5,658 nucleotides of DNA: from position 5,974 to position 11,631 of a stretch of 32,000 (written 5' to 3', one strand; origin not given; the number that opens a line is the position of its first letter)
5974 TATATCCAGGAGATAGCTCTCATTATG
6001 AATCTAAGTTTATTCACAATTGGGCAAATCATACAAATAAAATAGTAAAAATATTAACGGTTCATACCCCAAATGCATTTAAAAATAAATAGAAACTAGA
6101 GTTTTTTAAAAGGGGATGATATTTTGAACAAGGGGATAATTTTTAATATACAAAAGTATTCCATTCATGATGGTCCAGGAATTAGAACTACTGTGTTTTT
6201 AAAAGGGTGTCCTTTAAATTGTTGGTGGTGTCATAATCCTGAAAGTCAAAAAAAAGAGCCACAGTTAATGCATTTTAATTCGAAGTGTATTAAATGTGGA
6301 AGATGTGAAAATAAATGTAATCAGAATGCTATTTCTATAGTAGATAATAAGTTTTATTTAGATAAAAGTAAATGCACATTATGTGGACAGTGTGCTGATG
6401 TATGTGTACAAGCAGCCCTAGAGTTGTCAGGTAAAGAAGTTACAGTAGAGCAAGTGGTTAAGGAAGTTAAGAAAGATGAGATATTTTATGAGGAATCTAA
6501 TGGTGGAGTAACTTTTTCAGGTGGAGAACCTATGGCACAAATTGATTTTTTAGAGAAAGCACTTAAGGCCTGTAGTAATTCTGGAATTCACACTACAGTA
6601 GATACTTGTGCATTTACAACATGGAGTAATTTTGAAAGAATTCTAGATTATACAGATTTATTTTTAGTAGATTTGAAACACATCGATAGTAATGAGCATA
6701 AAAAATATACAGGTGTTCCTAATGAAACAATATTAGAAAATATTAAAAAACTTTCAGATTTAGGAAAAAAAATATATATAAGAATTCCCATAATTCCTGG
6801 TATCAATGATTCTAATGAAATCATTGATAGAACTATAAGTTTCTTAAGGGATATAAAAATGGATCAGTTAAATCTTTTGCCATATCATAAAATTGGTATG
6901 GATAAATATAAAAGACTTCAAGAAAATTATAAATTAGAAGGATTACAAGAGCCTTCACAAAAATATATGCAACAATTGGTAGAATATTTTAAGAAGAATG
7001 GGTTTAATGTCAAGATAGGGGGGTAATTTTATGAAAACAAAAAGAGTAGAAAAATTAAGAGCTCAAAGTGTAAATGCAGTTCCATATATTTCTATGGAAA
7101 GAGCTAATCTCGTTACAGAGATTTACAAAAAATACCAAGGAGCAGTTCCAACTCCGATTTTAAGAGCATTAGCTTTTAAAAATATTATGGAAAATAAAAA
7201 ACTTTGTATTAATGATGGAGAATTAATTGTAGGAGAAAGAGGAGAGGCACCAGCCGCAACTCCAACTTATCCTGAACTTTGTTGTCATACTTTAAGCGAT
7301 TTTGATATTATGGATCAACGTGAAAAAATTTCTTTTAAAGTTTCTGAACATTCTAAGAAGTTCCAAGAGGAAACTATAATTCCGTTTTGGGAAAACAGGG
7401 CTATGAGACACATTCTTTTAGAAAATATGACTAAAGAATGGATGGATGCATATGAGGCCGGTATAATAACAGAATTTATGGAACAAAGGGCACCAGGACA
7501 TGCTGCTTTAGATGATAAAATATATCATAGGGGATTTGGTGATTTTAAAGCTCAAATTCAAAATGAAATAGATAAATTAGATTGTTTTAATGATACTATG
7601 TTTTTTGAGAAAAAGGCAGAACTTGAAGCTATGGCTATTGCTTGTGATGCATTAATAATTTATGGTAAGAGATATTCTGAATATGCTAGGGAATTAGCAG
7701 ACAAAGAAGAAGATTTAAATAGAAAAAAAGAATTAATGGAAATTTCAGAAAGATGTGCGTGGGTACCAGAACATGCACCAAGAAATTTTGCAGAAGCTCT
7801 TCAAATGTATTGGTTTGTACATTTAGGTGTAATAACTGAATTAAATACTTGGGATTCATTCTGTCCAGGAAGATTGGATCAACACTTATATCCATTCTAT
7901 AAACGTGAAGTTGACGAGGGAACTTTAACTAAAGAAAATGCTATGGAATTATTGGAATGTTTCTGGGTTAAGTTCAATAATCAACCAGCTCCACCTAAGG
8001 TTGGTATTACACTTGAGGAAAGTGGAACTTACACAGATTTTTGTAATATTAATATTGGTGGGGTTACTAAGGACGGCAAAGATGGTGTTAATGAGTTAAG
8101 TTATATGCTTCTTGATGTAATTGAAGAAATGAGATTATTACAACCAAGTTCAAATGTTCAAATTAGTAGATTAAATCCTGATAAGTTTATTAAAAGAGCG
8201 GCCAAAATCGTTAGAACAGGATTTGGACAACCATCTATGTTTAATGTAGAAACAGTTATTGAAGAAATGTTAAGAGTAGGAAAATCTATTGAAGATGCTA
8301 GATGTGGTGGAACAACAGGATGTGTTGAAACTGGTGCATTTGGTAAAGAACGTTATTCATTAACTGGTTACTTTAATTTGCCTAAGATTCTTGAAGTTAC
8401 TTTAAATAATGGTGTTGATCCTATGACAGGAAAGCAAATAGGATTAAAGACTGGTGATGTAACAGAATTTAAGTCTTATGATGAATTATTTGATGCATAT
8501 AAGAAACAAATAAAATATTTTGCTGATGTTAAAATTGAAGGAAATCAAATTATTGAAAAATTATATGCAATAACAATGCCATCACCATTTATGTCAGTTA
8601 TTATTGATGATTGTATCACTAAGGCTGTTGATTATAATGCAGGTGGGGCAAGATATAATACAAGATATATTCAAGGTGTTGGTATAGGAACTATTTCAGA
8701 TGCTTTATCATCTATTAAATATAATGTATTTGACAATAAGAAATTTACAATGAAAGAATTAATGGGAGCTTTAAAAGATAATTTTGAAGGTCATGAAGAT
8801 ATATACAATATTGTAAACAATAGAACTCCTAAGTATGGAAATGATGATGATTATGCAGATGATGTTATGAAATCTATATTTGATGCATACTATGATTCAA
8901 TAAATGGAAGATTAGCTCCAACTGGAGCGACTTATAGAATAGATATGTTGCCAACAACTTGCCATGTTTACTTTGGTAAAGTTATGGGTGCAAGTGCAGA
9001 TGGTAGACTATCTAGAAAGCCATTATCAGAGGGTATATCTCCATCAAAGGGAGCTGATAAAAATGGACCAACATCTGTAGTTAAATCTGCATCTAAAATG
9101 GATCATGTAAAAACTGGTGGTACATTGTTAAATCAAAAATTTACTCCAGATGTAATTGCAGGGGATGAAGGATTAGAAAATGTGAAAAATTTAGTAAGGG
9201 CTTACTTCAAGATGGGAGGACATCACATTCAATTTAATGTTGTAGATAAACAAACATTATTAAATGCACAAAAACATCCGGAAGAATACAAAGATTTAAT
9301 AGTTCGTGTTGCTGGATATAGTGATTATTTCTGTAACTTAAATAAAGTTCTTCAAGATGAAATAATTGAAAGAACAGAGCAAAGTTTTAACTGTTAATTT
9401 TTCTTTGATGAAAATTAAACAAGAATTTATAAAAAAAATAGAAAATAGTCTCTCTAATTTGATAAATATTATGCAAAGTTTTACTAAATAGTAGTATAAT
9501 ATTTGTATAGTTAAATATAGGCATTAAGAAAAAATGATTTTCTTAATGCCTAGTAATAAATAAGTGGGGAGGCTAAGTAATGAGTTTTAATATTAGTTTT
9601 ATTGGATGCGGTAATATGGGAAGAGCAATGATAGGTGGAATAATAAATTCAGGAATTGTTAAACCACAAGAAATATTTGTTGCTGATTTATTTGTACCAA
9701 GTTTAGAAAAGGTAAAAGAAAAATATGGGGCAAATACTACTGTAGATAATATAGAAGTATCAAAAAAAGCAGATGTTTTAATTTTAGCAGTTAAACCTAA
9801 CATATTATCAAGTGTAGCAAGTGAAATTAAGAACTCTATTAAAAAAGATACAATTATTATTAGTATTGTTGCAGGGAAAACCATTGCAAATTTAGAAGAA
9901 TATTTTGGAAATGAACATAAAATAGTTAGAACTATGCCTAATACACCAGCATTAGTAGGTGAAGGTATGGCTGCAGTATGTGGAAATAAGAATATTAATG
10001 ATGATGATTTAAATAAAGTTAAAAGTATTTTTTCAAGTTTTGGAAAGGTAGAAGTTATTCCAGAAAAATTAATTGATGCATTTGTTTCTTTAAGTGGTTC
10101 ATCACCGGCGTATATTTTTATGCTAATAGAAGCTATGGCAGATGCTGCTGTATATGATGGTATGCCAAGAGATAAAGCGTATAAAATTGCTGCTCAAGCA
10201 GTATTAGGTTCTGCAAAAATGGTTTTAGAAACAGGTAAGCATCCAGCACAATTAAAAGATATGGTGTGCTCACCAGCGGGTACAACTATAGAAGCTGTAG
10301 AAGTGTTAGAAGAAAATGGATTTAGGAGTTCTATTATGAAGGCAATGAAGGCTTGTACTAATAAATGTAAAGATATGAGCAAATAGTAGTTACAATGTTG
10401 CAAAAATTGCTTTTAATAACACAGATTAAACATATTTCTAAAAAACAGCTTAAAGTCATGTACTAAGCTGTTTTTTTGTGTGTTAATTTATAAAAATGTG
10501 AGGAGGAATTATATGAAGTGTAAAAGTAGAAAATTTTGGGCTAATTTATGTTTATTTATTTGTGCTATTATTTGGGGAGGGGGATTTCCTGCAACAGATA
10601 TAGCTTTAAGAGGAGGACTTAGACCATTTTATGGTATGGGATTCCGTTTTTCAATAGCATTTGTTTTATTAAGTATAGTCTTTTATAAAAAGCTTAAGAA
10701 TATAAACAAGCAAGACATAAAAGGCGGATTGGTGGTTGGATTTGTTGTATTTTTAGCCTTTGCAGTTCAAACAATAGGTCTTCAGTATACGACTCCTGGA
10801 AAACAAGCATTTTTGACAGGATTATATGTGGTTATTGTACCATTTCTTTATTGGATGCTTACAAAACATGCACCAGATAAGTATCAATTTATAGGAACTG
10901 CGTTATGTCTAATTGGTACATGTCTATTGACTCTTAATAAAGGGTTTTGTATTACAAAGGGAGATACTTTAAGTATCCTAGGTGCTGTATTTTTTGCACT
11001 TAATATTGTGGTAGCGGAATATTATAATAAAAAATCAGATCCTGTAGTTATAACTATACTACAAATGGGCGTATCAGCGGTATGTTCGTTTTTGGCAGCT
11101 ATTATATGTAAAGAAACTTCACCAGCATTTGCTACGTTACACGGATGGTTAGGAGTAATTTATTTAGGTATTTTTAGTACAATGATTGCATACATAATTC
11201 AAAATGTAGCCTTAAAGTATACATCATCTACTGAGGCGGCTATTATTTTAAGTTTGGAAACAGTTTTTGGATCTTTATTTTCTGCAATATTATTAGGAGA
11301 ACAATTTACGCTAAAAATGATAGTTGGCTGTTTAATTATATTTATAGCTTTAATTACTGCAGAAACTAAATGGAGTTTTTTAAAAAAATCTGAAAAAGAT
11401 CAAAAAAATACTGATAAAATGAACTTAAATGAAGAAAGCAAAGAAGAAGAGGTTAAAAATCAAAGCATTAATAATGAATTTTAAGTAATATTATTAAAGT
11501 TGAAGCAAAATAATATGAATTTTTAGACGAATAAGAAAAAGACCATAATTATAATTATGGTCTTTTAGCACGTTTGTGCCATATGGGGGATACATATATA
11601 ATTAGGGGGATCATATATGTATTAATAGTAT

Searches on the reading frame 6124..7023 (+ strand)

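Call 75: search_protein_families(library=pfam, proteins=[window:6124-7023:+], max_evalue=0.00001)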
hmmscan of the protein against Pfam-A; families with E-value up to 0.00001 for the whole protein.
window:6124-7023:+ (300 aa): 8 families
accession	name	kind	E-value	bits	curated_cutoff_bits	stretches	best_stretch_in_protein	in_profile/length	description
PF04055.27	Radical_SAM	-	1.8e-20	74.2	29.5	1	84-231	11-158/166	Radical SAM superfamily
PF13353.11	Fer4_12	-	9.8e-11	42.5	22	1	16-194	2-125/137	4Fe-4S single cluster domain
PF00037.32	Fer4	-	5.8e-10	39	21.1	0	78-94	2-18/24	4Fe-4S binding domain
PF12838.12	Fer4_7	-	4.7e-09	37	27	1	54-96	1-50/52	4Fe-4S dicluster domain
PF13187.11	Fer4_9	-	1.3e-06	28.7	27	1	54-97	1-50/52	4Fe-4S dicluster domain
PF12797.12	Fer4_2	-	1.3e-06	28.4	24.5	0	77-94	3-20/22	4Fe-4S binding domain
PF12837.12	Fer4_6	-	1.5e-06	28.3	25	0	80-94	5-19/24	4Fe-4S binding domain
PF14697.11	Fer4_21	-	2.5e-06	28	35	1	53-94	6-51/59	4Fe-4S dicluster domain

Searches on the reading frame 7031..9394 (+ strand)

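Call 75: search_protein_families(library=pfam, proteins=[window:7031-9394:+], max_evalue=0.00001)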
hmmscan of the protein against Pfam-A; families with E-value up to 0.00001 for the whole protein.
window:7031-9394:+ (788 aa): 2 families
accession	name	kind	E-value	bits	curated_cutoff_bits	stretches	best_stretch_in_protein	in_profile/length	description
PF02901.20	PFL-like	-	5.2e-234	779.1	24.3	1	3-649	2-647/647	Pyruvate formate lyase-like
PF01228.26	Gly_radical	-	5e-39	133.5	22.2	1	666-768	2-106/106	Glycine radical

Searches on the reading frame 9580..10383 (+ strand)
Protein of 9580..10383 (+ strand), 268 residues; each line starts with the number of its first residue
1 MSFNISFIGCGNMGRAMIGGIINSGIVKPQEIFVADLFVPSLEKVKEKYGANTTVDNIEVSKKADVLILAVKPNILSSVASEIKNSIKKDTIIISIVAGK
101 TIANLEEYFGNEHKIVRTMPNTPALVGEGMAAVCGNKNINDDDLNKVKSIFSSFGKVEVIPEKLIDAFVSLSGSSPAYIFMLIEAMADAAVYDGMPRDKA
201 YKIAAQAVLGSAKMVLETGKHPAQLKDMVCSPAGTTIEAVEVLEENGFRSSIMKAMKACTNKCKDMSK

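Call 75: search_protein_families(library=pfam, proteins=[window:9580-10383:+], max_evalue=0.00001)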
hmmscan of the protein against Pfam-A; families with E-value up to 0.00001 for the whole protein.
window:9580-10383:+ (268 aa): 3 families
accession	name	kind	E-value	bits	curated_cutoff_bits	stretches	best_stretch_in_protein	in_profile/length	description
PF14748.11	P5CR_dimer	-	3.8e-43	146.5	25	1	162-266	1-105/105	Pyrroline-5-carboxylate reductase dimerisation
PF03807.23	F420_oxidored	-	9.8e-20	71.4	21.6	1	5-99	2-94/94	NADP oxidoreductase coenzyme F420-dependent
PF03446.21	NAD_binding_2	-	2.7e-06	27.9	21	1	4-95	1-91/161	NAD binding domain of 6-phosphogluconate dehydrogenase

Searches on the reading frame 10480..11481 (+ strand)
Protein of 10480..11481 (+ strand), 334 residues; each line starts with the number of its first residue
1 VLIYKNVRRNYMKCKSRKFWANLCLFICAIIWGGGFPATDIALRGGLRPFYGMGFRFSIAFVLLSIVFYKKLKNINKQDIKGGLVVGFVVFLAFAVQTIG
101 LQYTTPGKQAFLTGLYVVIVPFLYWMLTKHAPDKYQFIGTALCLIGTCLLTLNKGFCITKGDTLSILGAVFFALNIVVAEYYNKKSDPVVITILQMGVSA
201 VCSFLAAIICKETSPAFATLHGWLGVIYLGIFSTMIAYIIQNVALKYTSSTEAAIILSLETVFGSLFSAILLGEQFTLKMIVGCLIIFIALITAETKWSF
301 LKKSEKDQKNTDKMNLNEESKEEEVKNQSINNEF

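Call 75: search_protein_families(library=pfam, proteins=[window:10480-11481:+], max_evalue=0.00001)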
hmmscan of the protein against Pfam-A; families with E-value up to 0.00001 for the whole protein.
window:10480-11481:+ (334 aa): 1 family
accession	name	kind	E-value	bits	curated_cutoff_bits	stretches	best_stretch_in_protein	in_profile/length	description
PF00892.27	EamA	-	2.1e-41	141.8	28.2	2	160-292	2-131/135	EamA-like transporter family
